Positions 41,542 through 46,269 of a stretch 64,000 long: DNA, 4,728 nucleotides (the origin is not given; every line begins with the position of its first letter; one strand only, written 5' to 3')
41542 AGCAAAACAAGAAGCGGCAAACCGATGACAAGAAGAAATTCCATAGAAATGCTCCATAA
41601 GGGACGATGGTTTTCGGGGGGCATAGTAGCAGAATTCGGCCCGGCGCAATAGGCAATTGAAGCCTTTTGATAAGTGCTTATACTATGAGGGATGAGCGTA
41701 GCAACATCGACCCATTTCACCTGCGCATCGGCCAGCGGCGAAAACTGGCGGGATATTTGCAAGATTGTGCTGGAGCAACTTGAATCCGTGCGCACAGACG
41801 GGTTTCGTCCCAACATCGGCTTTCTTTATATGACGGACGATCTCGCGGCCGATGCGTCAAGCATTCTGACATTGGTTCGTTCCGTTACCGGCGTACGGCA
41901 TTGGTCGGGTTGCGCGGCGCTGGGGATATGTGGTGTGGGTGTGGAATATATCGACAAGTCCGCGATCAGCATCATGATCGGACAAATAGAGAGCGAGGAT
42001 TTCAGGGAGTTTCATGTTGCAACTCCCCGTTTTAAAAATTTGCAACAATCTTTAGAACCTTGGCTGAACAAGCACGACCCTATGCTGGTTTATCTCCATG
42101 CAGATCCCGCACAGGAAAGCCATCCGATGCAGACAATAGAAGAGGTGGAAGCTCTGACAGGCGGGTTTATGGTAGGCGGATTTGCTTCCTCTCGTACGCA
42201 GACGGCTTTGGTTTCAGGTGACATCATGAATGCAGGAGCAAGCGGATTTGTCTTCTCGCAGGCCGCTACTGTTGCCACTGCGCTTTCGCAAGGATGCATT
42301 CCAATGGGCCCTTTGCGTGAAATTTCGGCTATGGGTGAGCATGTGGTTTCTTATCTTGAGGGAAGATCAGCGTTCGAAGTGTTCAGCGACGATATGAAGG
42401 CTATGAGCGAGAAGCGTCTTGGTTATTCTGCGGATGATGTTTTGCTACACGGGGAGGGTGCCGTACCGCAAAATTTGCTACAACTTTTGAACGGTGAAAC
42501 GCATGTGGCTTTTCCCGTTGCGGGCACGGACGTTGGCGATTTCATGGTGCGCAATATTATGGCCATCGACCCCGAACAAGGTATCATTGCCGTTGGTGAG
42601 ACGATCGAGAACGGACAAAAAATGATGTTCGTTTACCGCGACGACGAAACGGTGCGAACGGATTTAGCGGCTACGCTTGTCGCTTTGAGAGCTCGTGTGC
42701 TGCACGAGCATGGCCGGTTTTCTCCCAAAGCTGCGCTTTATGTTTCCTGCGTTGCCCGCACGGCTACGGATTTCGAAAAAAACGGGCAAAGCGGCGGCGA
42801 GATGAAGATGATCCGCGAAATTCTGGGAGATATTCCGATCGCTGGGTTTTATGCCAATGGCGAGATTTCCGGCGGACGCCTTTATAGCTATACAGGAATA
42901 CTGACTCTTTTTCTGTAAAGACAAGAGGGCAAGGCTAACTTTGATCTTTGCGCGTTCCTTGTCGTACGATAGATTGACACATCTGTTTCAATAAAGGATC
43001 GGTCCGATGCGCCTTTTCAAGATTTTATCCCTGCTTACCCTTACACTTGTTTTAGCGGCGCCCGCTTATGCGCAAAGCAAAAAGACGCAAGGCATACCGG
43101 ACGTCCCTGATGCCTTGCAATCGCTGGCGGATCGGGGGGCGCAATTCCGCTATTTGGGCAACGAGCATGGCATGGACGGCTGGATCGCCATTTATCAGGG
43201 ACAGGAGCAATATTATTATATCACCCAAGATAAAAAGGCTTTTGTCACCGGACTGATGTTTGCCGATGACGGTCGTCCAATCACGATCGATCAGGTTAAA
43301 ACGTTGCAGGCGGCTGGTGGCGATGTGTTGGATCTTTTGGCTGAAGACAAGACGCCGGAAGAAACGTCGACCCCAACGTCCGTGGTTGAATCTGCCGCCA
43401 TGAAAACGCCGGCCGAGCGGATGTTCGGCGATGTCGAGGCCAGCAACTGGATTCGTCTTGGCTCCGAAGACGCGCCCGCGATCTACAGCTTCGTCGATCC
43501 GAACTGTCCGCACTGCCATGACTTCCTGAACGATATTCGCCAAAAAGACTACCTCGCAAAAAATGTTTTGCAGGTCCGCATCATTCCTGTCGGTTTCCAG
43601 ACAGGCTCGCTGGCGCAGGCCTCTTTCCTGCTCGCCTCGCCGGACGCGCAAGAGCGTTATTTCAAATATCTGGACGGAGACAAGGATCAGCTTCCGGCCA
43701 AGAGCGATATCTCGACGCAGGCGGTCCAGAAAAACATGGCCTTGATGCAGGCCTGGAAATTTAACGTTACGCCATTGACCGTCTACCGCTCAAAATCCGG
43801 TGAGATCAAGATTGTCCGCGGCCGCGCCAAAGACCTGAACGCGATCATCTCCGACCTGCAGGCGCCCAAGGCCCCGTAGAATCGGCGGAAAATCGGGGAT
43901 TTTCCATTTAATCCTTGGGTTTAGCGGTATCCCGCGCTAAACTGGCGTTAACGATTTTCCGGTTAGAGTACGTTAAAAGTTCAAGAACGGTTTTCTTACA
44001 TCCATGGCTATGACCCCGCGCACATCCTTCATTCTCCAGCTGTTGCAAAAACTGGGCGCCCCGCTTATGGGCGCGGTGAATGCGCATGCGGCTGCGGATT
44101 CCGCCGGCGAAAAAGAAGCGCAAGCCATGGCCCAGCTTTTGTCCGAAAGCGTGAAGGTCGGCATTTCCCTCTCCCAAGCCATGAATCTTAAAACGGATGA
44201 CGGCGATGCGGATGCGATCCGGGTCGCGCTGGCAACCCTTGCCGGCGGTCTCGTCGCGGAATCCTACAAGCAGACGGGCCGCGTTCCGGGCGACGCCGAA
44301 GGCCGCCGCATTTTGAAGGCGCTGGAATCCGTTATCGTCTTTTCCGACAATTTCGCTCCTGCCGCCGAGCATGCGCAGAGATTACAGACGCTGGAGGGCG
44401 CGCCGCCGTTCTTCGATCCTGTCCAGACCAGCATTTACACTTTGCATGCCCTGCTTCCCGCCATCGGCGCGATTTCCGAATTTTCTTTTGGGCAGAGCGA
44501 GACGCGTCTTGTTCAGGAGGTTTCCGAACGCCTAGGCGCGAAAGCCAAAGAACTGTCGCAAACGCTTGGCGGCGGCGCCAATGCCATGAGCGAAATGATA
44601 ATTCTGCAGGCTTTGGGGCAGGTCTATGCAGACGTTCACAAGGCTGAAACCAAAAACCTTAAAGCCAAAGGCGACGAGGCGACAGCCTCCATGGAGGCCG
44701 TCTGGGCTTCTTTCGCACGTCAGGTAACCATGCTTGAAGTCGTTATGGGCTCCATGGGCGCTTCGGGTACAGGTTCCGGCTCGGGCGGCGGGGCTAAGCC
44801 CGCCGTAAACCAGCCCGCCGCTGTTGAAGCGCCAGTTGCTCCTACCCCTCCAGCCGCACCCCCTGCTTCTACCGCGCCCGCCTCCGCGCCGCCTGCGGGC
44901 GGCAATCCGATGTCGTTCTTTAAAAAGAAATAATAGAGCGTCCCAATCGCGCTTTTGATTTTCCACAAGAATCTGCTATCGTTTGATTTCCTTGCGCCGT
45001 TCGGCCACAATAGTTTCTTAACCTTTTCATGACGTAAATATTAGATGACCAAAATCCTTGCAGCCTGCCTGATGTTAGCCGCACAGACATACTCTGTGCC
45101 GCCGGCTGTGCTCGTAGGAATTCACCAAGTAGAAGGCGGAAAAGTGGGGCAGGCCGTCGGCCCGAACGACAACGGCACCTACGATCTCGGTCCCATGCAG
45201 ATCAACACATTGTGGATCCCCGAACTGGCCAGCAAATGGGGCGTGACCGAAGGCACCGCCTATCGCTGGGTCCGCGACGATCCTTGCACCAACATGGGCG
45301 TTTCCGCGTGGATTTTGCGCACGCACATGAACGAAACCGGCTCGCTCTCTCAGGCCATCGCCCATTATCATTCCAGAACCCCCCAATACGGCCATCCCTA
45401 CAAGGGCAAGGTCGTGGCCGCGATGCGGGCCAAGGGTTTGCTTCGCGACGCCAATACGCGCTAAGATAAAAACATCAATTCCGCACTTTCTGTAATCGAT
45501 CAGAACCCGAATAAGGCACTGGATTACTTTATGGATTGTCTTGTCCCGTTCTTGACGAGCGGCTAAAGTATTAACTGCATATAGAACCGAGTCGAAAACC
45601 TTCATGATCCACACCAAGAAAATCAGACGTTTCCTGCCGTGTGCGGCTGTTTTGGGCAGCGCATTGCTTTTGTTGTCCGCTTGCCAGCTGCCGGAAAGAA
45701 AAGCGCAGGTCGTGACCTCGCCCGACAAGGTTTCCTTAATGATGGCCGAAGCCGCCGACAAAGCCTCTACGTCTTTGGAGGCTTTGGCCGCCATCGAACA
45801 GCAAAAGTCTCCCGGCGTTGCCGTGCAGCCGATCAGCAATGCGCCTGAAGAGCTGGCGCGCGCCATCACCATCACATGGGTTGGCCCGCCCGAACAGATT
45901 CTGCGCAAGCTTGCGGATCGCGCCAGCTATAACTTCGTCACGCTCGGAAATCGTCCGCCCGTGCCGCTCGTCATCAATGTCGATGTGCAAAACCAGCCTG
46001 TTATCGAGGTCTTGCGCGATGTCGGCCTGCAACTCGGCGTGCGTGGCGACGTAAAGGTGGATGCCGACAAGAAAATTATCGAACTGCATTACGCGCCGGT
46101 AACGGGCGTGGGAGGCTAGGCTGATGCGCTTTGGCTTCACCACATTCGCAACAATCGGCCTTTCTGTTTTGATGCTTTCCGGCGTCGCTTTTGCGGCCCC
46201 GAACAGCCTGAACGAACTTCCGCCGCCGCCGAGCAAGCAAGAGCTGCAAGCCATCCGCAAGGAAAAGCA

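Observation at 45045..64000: Split Dot/Icm-type (type IVB) secretion locus with hybrid gene order in an alphaproteobacterium-like chromosome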

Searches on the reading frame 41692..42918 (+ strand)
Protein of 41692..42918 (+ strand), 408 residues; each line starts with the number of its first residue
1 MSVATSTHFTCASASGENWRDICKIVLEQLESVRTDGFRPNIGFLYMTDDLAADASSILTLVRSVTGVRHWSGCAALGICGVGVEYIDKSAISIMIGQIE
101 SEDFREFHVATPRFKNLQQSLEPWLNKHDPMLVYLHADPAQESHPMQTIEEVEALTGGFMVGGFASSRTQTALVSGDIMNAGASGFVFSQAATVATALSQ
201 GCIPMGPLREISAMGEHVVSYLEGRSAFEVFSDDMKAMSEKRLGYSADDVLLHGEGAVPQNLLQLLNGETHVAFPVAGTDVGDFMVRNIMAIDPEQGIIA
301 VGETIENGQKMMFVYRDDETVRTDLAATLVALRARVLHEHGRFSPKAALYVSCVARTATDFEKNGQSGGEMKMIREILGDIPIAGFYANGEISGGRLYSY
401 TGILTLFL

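Call 13: search_protein_families(library=pfam, proteins=[window:41692-42918:+], max_evalue=0.001)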
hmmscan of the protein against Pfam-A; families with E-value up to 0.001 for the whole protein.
window:41692-42918:+ (408 aa): 2 families
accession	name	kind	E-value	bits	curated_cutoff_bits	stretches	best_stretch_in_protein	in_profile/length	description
PF10442.14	FIST_C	-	7.2e-21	75.1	28.5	1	272-393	21-130/131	FIST C domain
PF08495.15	FIST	-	9.4e-18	65.2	23.2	1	43-225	3-189/189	FIST N domain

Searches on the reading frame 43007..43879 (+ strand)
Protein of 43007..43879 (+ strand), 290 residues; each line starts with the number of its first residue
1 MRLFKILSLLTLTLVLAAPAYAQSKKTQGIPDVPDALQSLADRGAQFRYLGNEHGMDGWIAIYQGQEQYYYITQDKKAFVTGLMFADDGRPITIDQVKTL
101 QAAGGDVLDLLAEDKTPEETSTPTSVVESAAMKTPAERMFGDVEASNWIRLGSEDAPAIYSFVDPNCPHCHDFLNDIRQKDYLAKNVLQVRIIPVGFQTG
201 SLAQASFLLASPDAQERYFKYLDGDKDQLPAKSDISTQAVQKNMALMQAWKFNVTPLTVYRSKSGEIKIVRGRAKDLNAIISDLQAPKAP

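Call 13: search_protein_families(library=pfam, proteins=[window:43007-43879:+], max_evalue=0.001)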
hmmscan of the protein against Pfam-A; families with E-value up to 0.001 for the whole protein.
window:43007-43879:+ (290 aa): 2 families
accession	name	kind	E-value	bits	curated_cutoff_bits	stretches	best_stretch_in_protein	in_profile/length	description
PF13098.12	Thioredoxin_2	-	7e-07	30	27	1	155-272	5-93/104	Thioredoxin-like domain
PF13462.12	Thioredoxin_4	-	9.7e-07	29.6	23.2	1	149-246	6-112/165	Thioredoxin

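Call 118: search_protein_families(library=ncbifam, proteins=[window:43007-43879:+], max_evalue=0.01)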
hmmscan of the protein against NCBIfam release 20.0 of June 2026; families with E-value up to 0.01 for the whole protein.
window:43007-43879:+ (290 aa): 2 families
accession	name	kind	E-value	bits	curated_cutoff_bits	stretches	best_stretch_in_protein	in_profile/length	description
NF008657.0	PRK11657.1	equivalog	6.2e-35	120.6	124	2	125-280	86-247/251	thiol:disulfide interchange protein DsbG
NF052402.1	ThlOxiredEpsilon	equivalog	5e-07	29.5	370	1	148-195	120-165/236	bifunctional thiol oxidoreductase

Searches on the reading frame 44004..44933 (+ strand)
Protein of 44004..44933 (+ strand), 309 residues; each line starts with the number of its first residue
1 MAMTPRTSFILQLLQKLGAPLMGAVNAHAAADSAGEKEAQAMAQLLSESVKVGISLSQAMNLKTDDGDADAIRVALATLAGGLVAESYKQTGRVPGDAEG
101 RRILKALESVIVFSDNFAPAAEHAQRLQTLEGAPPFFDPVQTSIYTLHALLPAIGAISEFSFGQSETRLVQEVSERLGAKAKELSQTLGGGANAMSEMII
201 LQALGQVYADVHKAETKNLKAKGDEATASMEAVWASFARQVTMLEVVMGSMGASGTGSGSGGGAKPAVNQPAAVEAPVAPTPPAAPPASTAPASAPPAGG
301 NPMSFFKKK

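Call 57: search_protein_families(library=pfam, proteins=[window:44004-44933:+], max_evalue=0.001)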
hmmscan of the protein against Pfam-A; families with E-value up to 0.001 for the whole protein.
window:44004-44933:+ (309 aa): 0 families

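Call 118: search_protein_families(library=ncbifam, proteins=[window:44004-44933:+], max_evalue=0.01)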
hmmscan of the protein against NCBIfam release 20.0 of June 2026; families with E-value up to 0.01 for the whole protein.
window:44004-44933:+ (309 aa): 0 families

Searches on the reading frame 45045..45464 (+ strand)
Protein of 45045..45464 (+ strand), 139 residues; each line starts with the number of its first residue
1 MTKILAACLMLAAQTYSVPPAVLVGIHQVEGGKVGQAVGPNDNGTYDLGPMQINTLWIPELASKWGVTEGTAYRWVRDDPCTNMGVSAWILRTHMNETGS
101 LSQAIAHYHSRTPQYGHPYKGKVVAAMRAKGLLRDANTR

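Call 3: search_protein_families(library=pfam, proteins=[window:45045-45464:+], max_evalue=0.01)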
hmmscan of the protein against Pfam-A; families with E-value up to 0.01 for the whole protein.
window:45045-45464:+ (139 aa): 1 family
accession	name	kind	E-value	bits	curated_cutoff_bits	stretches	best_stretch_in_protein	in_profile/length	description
PF01464.25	SLT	-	4.3e-08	33.2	21.3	1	12-109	6-95/117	Transglycosylase SLT domain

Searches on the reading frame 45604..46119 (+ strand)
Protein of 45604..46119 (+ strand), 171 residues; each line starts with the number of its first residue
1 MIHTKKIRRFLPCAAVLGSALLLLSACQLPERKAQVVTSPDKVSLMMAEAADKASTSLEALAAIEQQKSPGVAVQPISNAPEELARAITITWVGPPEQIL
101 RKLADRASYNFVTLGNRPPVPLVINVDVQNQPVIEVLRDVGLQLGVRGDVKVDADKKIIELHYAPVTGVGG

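Call 3: search_protein_families(library=pfam, proteins=[window:45604-46119:+], max_evalue=0.01)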
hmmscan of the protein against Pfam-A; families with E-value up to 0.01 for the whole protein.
window:45604-46119:+ (171 aa): 1 family
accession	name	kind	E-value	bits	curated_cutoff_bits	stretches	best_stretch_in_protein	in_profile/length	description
PF16816.10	DotD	-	5.8e-33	114.1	27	1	44-163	3-121/121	DotD protein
